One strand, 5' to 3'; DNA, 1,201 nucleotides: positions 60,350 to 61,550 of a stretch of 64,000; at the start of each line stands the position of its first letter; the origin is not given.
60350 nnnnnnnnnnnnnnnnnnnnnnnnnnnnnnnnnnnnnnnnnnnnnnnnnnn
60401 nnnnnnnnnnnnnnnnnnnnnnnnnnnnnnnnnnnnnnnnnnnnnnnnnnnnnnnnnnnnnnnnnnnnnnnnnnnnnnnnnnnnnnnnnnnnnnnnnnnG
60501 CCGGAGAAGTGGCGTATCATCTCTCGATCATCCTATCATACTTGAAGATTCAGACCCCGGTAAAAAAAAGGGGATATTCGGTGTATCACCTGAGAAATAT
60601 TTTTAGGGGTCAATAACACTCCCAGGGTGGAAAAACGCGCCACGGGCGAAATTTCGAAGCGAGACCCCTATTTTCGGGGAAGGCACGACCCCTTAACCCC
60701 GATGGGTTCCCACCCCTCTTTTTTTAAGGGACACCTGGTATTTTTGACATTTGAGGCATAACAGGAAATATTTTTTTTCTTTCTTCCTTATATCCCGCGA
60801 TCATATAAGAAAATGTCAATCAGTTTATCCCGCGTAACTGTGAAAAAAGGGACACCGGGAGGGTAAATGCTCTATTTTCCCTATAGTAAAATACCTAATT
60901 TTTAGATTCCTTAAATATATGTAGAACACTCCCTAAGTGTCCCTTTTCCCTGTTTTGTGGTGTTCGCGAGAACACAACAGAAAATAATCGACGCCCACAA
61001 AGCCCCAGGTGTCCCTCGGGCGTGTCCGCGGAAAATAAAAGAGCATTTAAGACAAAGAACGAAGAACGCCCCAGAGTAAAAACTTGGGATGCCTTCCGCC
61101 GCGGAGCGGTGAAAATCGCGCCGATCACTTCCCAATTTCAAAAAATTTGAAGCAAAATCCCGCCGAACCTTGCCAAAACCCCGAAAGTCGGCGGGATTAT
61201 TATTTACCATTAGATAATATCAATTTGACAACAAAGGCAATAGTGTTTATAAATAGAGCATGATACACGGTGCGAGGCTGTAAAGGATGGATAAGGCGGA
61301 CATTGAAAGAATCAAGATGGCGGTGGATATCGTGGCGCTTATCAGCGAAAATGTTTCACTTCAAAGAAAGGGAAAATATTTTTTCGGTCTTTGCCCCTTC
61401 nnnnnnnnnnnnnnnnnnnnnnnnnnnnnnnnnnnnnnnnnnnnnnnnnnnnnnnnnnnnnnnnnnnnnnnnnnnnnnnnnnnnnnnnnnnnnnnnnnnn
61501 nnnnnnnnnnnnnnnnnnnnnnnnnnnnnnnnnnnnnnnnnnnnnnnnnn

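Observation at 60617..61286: Iteron-like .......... motif array in the 670-bp non-coding region upstream of the primase gene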

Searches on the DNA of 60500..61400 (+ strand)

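Call 71: search_rna_families(source=window, start=60500, end=61400, threshold=evalue, max_evalue=1)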
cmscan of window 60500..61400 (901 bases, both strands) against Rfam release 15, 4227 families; matches with E-value up to 1: 1.
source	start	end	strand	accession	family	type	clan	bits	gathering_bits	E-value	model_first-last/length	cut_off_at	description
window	60860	60954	+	RF00065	snoR9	Gene; snRNA; snoRNA; CD-box;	CL00132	15.2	90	0.69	1-128/128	no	Small nucleolar RNA snoR9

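Call 81: search_dna_similar(query=window:60617-61286:+, collection=phages, mode=distant, max_evalue=0.01)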
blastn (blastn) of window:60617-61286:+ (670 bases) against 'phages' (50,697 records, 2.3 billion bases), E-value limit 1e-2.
No match.

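Call 82: search_dna_similar(query=window:60617-61286:+, collection=plasmids, mode=distant, max_evalue=0.01)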
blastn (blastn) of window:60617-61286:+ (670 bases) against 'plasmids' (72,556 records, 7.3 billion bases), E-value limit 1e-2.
No match.

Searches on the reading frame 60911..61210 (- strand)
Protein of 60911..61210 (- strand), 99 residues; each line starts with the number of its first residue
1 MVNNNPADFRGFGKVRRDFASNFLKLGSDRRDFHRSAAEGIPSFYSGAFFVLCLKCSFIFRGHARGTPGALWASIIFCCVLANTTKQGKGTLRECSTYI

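Call 5: search_protein_families(library=pfam, proteins=[window:60911-61210:-], max_evalue=0.01)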
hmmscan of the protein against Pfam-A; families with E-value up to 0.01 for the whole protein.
window:60911-61210:- (99 aa): 0 families
